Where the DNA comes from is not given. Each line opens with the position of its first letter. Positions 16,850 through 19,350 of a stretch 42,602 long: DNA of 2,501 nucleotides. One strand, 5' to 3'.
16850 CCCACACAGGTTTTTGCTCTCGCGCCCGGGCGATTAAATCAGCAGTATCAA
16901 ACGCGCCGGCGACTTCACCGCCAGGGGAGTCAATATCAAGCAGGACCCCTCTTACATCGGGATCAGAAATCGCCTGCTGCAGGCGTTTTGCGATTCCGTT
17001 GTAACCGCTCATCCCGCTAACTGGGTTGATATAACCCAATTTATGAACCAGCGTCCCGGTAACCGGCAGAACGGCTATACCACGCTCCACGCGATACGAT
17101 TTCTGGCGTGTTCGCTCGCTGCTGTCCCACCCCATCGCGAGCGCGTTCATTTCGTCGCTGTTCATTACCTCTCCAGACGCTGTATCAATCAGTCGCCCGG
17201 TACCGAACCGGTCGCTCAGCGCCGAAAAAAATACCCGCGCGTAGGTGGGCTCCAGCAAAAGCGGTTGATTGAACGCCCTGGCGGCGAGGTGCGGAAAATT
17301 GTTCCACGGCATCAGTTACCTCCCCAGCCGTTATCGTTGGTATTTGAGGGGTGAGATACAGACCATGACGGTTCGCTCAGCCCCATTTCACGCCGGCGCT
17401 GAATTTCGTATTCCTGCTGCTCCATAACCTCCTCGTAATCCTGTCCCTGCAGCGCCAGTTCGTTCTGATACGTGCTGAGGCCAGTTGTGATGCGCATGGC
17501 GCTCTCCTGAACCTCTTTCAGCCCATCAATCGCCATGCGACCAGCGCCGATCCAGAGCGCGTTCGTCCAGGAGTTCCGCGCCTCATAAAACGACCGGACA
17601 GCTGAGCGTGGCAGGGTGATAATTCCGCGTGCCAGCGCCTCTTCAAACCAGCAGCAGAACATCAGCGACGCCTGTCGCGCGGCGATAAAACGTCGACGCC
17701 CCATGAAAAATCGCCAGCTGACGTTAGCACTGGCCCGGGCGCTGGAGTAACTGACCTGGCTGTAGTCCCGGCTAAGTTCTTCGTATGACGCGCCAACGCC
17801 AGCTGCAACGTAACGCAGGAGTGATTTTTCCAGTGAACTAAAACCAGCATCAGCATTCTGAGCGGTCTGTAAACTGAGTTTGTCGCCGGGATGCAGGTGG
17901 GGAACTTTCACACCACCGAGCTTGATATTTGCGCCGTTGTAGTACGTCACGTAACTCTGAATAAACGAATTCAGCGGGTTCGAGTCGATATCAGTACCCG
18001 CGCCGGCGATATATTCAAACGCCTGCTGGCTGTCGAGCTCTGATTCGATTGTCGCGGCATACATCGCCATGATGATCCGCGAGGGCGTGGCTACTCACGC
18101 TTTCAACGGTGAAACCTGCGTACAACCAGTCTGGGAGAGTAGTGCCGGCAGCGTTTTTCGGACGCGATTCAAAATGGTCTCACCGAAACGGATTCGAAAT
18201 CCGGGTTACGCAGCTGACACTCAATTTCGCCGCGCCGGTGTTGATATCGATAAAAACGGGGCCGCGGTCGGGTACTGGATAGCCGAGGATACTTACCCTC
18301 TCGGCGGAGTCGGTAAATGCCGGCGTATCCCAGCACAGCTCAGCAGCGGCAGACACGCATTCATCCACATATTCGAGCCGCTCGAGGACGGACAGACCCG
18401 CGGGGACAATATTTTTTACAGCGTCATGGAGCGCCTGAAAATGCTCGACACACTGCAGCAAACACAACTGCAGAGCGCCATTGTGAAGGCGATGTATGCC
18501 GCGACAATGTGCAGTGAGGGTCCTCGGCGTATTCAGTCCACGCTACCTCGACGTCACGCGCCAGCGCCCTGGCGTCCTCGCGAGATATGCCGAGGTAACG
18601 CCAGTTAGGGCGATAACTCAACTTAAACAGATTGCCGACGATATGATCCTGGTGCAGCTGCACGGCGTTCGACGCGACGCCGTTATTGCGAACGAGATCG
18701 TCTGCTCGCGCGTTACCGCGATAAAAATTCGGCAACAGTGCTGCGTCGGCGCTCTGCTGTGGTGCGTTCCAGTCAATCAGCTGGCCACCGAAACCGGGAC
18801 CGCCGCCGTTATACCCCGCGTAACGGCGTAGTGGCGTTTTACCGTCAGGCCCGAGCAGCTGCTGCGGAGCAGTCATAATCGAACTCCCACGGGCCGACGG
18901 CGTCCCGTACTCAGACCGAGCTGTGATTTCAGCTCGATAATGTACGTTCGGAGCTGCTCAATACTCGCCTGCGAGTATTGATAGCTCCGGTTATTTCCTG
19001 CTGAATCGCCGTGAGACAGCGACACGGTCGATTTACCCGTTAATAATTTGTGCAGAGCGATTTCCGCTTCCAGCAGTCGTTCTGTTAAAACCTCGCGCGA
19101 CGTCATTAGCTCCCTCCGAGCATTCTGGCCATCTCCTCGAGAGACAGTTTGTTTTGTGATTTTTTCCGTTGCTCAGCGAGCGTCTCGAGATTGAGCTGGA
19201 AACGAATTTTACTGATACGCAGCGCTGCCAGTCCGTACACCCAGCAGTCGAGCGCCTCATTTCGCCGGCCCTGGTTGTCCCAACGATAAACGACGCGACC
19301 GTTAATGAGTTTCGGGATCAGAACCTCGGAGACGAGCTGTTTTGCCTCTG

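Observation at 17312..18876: Portal gene carries an internal inverted block flanked by a perfect 21-bp inverted repeat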

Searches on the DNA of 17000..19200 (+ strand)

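Call 4: search_dna_similar(query=window:17000-19200:+, collection=phages, mode=near, max_rows=20)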
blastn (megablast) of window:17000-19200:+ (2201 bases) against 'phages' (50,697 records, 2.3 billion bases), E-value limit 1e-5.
Records with a match: 83; places in all: 87; records where one place covers at least 80% of the query: 4.
Best place of each record, by identity: >=99% 4; 80-90% 79.
By first word of the organism name: Escherichia 68; Stx1a-converting 10; Enterobacteria 2; Lambdavirus 2; Campylobacter 1.
By host as written in the record: - 36; Escherichia coli 21; Escherichia coli ECOR13 8; Escherichia coli str. K-12 substr. MG1655 5; Escherichia coli C 3; Escherichia coli BL21(DE3) 2; Escherichia coli MC1000 2; Escherichia coli STEC1575 1; and 5 more.
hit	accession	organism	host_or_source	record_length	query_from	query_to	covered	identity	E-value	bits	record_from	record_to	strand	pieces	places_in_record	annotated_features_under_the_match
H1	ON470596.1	Escherichia phage vB_EcoM-569R10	Escherichia coli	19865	1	2201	80%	99.9%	0e+0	3255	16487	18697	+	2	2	plasmid partitioning protein | head-tail preconnector protease C | hypothetical protein | terminase large subunit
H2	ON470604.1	Escherichia phage vB_EcoM-720R5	Escherichia coli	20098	1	2201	80%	99.9%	0e+0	3255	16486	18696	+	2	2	portal protein B | head-tail preconnector protease C | ATP synthase F0 sector subunit b | terminase large subunit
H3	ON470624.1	Escherichia phage vB_EcoM-705R4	Escherichia coli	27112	1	2201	80%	99.9%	0e+0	3255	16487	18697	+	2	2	portal protein B | head-tail preconnector protease C | ATP synthase F0 sector subunit b | terminase large subunit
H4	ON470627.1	Escherichia phage vB_EcoM-783R5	Escherichia coli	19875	1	2201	80%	99.9%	0e+0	3255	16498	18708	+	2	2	plasmid partitioning protein | head-tail preconnector protease C | terminase large subunit | ATP synthase F0 sector subunit b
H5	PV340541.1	Escherichia phage mEp332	Escherichia coli str. K-12 substr. ...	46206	1361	1519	7%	82.5%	5e-30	139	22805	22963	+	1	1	portal protein B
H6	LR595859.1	Escherichia phage 2B8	-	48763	1361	1519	7%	81.9%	2e-28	134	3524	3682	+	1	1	Phage portal protein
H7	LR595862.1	Escherichia phage 2H10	-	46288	1361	1519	7%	81.9%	2e-28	134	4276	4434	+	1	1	Phage portal protein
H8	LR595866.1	Escherichia phage 2G7b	-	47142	1361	1519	7%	81.9%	2e-28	134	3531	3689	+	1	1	Phage portal protein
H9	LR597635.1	Escherichia phage ev099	-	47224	1361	1519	7%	81.9%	2e-28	134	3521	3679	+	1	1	Phage portal protein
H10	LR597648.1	Escherichia phage Lambda_ev245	-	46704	1361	1519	7%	81.9%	2e-28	134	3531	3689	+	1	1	Phage portal protein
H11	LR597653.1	Escherichia phage Lambda_ev066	-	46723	1361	1519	7%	81.9%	2e-28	134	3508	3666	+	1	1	Phage portal protein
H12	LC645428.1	Stx1a-converting phage Stx1_9793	-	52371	1361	1519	7%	81.9%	2e-28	134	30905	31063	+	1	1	none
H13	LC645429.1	Stx1a-converting phage Stx1_111698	-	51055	1361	1519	7%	81.9%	2e-28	134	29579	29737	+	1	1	none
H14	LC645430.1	Stx1a-converting phage Stx1_131719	-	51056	1361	1519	7%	81.9%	2e-28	134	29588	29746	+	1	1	none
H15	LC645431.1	Stx1a-converting phage Stx1_8100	-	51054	1361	1519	7%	81.9%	2e-28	134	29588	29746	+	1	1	none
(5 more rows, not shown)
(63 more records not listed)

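Call 5: search_dna_similar(query=window:17000-19200:+, collection=ecoli_genomes, mode=near, max_rows=20)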
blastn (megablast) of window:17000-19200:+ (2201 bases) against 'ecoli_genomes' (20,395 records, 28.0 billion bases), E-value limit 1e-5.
Records with a match: 2969; places in all: 5064; records where one place covers at least 80% of the query: 442.
Genomes with a match: 2956 of 5426; with a place that covers at least 80% of the query: 442. Places per genome that has any: lowest 1, median 1, highest 6. On chromosomes: 5044 places; on plasmids: 20.
Best place of each record, by identity: >=99% 421; 95-99% 23; 90-95% 3; 80-90% 2522.
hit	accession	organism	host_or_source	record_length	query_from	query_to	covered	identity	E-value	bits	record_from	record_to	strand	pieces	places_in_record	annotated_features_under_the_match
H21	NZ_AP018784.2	Escherichia coli strain SK1144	-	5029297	1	2201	80%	99.9%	0e+0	3255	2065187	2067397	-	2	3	phage portal protein | S49 family peptidase | gpW: gpW family head-tail joining protein | phage terminase large subunit family protein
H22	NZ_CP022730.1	Escherichia coli strain SA186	Homo sapiens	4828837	1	2201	80%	99.9%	0e+0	3255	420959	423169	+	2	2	phage portal protein | S49 family peptidase | gpW: gpW family head-tail joining protein | phage terminase large subunit family protein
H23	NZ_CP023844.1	Escherichia coli strain 4/1-1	Homo sapiens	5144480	1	2201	80%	99.9%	0e+0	3255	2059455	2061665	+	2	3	phage portal protein | S49 family peptidase | gpW: gpW family head-tail joining protein | phage terminase large subunit family protein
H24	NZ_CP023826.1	Escherichia coli strain 4/4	Homo sapiens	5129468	1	2201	80%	99.9%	0e+0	3255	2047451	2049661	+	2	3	phage portal protein | S49 family peptidase | gpW: gpW family head-tail joining protein | phage terminase large subunit family protein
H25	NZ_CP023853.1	Escherichia coli strain 2/0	Homo sapiens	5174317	1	2201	80%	99.9%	0e+0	3255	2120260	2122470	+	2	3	phage portal protein | S49 family peptidase | gpW: gpW family head-tail joining protein | phage terminase large subunit family protein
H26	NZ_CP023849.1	Escherichia coli strain 4/0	Homo sapiens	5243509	1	2201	80%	99.9%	0e+0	3255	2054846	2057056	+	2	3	phage portal protein | S49 family peptidase | gpW: gpW family head-tail joining protein | phage terminase large subunit family protein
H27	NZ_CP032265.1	Escherichia coli strain AR_0089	missing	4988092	1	2201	80%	99.9%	0e+0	3255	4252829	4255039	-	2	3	phage portal protein | S49 family peptidase | gpW: gpW family head-tail joining protein | phage terminase large subunit family protein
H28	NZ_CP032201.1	Escherichia coli strain AR_0086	missing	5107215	1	2201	80%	99.9%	0e+0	3255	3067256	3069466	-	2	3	phage portal protein | S49 family peptidase | gpW: gpW family head-tail joining protein | phage terminase large subunit family protein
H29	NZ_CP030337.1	Escherichia coli strain AR_451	missing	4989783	1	2201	80%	99.9%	0e+0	3255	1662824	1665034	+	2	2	phage portal protein | S49 family peptidase | gpW: gpW family head-tail joining protein | phage terminase large subunit family protein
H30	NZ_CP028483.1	Escherichia coli strain E41-1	Homo sapiens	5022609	1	2201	80%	99.9%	0e+0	3255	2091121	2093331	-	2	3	phage portal protein | S49 family peptidase | gpW: gpW family head-tail joining protein | phage terminase large subunit family protein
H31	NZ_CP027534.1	Escherichia coli strain AR_0081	missing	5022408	1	2201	80%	99.9%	0e+0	3255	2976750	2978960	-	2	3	phage portal protein | S49 family peptidase | gpW: gpW family head-tail joining protein | phage terminase large subunit family protein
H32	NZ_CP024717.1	Escherichia coli strain LS4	Bos mutus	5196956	1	2201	80%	99.9%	0e+0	3255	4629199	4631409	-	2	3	phage portal protein | S49 family peptidase | gpW: gpW family head-tail joining protein | phage terminase large subunit family protein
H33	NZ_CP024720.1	Escherichia coli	Bos mutus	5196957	1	2201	80%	99.9%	0e+0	3255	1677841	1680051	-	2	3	phage portal protein | S49 family peptidase | gpW: gpW family head-tail joining protein | phage terminase large subunit family protein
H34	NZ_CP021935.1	Escherichia coli strain AR_0055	missing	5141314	1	2201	80%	99.9%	0e+0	3255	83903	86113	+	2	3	phage portal protein | S49 family peptidase | gpW: gpW family head-tail joining protein | phage terminase large subunit family protein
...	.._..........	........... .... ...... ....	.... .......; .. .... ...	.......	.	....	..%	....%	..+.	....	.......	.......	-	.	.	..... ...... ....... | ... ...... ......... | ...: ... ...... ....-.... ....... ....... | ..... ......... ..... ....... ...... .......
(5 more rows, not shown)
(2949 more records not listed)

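Call 7: get_annotated_region(hit=H22, flank=3000)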
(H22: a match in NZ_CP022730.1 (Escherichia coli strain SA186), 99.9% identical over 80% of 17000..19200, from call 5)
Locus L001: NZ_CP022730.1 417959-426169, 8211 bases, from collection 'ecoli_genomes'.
description: Escherichia coli strain SA186 chromosome, complete genome
organism: Escherichia coli strain SA186 (NCBI taxid 562)
replicon: chromosome; assembly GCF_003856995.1
host: Homo sapiens; source: urine; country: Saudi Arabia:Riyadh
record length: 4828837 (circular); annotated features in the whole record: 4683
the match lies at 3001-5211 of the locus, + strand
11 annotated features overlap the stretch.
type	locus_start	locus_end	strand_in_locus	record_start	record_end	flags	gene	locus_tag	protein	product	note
CDS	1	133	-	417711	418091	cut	-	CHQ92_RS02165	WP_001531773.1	head-tail joining protein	-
CDS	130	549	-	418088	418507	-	gpFI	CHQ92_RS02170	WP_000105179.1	DNA-packaging protein FI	-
CDS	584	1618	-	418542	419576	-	-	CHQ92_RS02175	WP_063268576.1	major capsid protein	-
CDS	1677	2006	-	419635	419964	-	-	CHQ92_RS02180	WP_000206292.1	head decoration protein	-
CDS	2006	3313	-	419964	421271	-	-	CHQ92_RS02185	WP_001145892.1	S49 family peptidase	-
CDS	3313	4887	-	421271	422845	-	-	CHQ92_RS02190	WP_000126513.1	phage portal protein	-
CDS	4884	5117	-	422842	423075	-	gpW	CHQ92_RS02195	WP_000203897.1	gpW family head-tail joining protein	-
CDS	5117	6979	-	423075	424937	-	-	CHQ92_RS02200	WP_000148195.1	phage terminase large subunit family protein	-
CDS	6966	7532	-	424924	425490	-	-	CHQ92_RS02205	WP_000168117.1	hypothetical protein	-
CDS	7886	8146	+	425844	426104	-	-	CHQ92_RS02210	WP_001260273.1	hypothetical protein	-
CDS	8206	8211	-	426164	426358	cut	-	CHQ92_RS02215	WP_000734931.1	hypothetical protein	-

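Call 8: get_annotated_region(hit=H2, flank=1000)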
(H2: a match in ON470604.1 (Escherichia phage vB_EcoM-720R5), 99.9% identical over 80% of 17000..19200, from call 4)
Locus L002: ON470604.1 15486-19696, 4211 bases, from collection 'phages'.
description: Escherichia phage vB_EcoM-720R5, complete genome.
organism: Escherichia phage vB_EcoM-720R5 (NCBI taxid 2946094)
taxonomy: Viruses; Duplodnaviria; Heunggongvirae; Uroviricota; Caudoviricetes
host: Escherichia coli; source: -; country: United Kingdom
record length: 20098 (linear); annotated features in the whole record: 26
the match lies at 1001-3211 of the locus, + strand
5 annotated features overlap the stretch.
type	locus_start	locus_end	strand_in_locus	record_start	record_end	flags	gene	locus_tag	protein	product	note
CDS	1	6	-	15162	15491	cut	-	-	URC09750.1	head decoration protein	-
CDS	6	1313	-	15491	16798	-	-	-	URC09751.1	head-tail preconnector protease C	head, head-tail preconnector protease C / Phage head, scaffolding domain Nu3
CDS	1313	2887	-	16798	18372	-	-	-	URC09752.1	portal protein B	head, portal protein B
CDS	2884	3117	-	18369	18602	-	-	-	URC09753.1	ATP synthase F0 sector subunit b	-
CDS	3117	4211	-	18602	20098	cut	-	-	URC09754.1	terminase large subunit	-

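Call 23: search_dna_similar(query=window:17900-18700:+, collection=plasmids, mode=near, max_rows=6)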
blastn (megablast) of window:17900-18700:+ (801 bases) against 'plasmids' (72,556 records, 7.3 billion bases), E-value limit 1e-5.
Records with a match: 42; places in all: 44; records where one place covers at least 80% of the query: 0.
Best place of each record, by identity: 80-90% 42.
By first word of the organism name: Escherichia 37; Shigella 1; Paenibacillus 1; Klebsiella 1; Salmonella 1; Stenotrophomonas 1.
By predicted mobility (MOB-suite, as given by PLSDB): non-mobilizable 41; conjugative 1.
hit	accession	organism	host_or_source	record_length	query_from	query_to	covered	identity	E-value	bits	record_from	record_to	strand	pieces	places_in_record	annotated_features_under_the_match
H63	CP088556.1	Escherichia coli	Homo sapiens,blood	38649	461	619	20%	81.9%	2e-28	134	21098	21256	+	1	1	phage portal protein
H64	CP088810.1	Escherichia coli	Homo sapiens,blood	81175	461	619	20%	81.9%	2e-28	134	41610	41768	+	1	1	phage portal protein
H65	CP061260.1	Escherichia coli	Homo sapiens,cell culture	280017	461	619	20%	81.9%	2e-28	134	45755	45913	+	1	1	none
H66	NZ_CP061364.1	Shigella sonnei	Homo sapiens,feces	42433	461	619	20%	81.9%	2e-28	134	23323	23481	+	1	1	phage portal protein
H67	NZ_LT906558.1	Escherichia coli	-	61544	461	619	20%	81.9%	2e-28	134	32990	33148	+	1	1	phage portal protein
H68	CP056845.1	Escherichia coli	culture,Wastewater influent sample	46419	461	619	20%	81.9%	2e-28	134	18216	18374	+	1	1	phage portal protein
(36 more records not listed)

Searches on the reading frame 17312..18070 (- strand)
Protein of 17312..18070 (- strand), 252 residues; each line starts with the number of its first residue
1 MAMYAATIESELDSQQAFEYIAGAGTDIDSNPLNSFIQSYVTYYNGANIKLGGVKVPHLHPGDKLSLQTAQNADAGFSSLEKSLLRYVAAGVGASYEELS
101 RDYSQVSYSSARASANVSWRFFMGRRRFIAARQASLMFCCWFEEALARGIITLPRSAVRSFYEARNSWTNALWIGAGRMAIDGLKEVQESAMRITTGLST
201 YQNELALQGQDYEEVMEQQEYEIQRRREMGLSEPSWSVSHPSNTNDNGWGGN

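Call 6: search_protein_families(library=pfam, proteins=[window:17312-18070:-], max_evalue=0.01)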
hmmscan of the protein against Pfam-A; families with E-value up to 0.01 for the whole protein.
window:17312-18070:- (252 aa): 1 family
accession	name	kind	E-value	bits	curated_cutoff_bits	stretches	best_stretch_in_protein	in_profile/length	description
PF05136.18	Phage_portal_2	-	3.1e-27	96.1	32.9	1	2-126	237-354/354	Phage portal protein, lambda family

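Call 22: find_encoding_contigs(protein=window:17315-18070:-, flank=3000, max_places=10)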
Protein window:17315-18070:- (252 aa): no gene with exactly this product is on record in the collection.

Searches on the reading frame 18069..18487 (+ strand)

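Call 6: search_protein_families(library=pfam, proteins=[window:18069-18487:+], max_evalue=0.01)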
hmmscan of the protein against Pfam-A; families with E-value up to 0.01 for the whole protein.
window:18069-18487:+ (139 aa): 1 family
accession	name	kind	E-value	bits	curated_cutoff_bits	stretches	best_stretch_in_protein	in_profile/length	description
PF05136.18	Phage_portal_2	-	9.7e-25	87.9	32.9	1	2-139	102-235/354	Phage portal protein, lambda family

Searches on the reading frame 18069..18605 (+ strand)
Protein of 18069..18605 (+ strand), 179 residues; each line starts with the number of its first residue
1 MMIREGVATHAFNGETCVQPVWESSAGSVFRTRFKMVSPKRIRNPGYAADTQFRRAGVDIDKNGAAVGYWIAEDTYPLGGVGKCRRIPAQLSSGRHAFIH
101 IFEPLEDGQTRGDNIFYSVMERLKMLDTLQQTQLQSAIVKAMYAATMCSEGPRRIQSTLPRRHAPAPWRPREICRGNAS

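Call 20: find_encoding_contigs(protein=window:18069-18605:+, flank=3000, max_places=10)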
Protein window:18069-18605:+ (179 aa): no gene with exactly this product is on record in the collection.

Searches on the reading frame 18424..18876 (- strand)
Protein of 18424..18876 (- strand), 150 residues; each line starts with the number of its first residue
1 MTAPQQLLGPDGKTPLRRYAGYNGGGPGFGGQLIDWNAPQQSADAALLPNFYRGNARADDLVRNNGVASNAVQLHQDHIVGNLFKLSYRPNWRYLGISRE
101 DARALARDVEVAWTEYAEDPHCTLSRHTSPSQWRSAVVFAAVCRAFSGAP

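Call 6: search_protein_families(library=pfam, proteins=[window:18424-18876:-], max_evalue=0.01)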
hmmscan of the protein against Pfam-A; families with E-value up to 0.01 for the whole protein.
window:18424-18876:- (150 aa): 1 family
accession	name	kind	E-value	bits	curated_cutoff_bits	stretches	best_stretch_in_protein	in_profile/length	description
PF05136.18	Phage_portal_2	-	4.3e-23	82.5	32.9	1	30-132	2-101/354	Phage portal protein, lambda family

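Call 21: find_encoding_contigs(protein=window:18427-18876:-, flank=3000, max_places=10)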
Protein window:18427-18876:- (150 aa): no gene with exactly this product is on record in the collection.
